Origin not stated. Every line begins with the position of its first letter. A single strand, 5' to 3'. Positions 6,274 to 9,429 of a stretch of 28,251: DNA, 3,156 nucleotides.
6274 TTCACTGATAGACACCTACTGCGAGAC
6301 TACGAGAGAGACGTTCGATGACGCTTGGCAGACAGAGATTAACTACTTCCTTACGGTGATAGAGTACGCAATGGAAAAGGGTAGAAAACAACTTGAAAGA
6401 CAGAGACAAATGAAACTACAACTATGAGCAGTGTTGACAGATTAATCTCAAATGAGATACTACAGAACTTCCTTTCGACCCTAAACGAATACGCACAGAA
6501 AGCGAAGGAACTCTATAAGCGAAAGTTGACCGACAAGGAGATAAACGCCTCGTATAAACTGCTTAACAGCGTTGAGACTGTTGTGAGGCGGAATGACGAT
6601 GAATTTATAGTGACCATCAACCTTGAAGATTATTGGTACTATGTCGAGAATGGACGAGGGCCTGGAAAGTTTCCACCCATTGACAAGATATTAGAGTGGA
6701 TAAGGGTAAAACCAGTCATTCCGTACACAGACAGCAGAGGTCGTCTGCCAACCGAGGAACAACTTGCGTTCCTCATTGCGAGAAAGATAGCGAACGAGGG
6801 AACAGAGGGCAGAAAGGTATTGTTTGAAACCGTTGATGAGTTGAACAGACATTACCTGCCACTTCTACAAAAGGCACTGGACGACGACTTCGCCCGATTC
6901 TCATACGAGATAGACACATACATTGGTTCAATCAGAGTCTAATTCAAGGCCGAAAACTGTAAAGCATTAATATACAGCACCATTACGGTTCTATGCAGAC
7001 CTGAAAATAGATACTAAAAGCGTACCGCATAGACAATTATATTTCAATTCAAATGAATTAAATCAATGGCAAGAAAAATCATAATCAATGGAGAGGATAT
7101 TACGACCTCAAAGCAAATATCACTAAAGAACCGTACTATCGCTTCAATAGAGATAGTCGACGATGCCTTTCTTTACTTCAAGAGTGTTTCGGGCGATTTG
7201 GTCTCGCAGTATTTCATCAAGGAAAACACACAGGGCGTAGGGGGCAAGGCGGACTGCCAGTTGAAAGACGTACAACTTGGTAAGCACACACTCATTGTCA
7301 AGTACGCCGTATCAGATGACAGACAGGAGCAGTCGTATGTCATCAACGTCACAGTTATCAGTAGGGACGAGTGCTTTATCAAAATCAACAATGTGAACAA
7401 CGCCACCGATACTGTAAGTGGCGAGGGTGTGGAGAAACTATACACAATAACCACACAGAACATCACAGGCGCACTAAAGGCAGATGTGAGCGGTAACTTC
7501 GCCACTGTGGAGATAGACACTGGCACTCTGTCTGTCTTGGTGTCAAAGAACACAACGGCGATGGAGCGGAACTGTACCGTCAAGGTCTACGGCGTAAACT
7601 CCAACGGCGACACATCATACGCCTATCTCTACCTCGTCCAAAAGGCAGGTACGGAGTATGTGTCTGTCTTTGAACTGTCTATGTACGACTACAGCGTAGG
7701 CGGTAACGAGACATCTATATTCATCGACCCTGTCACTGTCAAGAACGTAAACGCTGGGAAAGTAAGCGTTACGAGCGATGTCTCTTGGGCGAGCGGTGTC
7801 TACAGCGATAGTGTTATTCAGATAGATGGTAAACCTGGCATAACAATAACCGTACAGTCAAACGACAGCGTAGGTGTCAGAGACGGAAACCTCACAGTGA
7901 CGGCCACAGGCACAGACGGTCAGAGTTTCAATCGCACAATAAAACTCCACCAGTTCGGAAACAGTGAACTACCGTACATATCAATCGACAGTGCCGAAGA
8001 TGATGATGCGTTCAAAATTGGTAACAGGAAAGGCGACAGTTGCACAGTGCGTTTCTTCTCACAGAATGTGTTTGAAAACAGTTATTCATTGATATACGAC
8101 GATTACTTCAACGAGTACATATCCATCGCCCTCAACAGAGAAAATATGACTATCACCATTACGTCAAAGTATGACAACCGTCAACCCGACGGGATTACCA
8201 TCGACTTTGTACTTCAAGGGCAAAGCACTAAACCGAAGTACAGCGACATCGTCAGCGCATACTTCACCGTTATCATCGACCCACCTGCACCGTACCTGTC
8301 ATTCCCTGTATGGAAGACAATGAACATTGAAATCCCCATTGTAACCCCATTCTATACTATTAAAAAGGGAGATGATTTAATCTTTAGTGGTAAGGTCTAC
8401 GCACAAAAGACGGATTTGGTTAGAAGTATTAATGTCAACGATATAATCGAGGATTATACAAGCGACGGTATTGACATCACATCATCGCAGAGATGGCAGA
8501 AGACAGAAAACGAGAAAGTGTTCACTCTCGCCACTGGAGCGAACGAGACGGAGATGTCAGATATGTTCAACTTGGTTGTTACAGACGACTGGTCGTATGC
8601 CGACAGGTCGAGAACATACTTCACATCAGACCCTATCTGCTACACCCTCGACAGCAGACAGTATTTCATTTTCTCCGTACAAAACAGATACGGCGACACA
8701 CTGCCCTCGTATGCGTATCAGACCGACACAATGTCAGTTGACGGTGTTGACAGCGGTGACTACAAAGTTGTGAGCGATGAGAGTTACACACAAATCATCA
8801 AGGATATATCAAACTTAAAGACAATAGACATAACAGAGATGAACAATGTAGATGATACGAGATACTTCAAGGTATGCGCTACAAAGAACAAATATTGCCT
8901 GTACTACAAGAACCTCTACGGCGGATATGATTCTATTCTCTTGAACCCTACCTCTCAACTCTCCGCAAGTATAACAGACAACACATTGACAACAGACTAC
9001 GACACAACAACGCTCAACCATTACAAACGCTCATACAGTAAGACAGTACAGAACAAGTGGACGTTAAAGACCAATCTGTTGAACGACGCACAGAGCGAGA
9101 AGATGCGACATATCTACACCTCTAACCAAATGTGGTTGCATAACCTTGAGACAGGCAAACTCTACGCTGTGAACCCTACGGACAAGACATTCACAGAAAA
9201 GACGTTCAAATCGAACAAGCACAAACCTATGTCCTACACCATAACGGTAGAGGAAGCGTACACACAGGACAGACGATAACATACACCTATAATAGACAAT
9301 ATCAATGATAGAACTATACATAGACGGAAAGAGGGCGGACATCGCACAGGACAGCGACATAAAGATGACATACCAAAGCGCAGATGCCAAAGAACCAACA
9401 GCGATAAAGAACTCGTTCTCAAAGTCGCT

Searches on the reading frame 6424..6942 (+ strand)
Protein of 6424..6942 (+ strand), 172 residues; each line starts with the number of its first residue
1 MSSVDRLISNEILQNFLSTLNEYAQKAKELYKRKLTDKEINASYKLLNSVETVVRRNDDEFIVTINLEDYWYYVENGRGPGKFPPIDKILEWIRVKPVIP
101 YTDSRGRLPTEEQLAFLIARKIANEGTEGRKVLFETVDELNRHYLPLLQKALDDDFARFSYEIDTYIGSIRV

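Call 9: search_protein_families(library=phrogs, proteins=[window:6424-6942:+], max_evalue=0.001)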
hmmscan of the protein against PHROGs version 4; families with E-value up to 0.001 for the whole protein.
window:6424-6942:+ (172 aa): 1 family
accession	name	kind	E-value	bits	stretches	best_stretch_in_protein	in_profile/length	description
phrog_21534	-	unknown function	2.3e-06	28.9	1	54-127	28-95/149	-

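Call 10: search_protein_families(library=pfam, proteins=[window:6424-6942:+], max_evalue=0.001)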
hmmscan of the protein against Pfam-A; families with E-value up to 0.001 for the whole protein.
window:6424-6942:+ (172 aa): 0 families

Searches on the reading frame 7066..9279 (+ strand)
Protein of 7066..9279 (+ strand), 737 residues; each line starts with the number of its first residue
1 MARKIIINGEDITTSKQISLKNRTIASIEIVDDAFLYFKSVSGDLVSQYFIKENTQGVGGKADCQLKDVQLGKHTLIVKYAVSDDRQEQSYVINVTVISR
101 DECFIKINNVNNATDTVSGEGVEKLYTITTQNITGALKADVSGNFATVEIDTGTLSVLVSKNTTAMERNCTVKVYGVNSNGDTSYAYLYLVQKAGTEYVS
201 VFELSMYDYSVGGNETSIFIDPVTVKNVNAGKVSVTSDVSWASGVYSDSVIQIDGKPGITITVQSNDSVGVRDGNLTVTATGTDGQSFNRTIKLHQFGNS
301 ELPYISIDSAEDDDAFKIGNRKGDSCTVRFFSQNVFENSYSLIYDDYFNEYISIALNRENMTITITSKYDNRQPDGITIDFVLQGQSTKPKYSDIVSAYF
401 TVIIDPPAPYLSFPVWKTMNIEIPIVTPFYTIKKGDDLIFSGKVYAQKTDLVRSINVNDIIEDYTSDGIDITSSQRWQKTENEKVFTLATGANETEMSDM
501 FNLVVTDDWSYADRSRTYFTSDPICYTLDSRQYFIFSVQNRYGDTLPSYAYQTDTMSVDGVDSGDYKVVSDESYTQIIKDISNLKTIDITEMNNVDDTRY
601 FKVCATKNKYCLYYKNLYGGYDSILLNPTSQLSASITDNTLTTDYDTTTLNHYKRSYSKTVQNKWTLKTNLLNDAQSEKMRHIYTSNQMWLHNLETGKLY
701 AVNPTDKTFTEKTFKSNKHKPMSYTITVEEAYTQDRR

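Call 9: search_protein_families(library=phrogs, proteins=[window:7066-9279:+], max_evalue=0.001)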
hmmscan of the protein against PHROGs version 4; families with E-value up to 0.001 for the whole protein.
window:7066-9279:+ (737 aa): 0 families

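Call 10: search_protein_families(library=pfam, proteins=[window:7066-9279:+], max_evalue=0.001)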
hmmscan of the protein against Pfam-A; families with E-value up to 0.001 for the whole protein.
window:7066-9279:+ (737 aa): 2 families
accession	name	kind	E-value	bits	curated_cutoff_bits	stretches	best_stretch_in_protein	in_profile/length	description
PF13004.13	BACON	-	1.2e-05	25.7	25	0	235-287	5-54/61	Putative binding domain, N-terminal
PF02442.22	L1R_F9L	-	0.00042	20.8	27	0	87-176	30-121/200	Lipid membrane protein of large eukaryotic DNA viruses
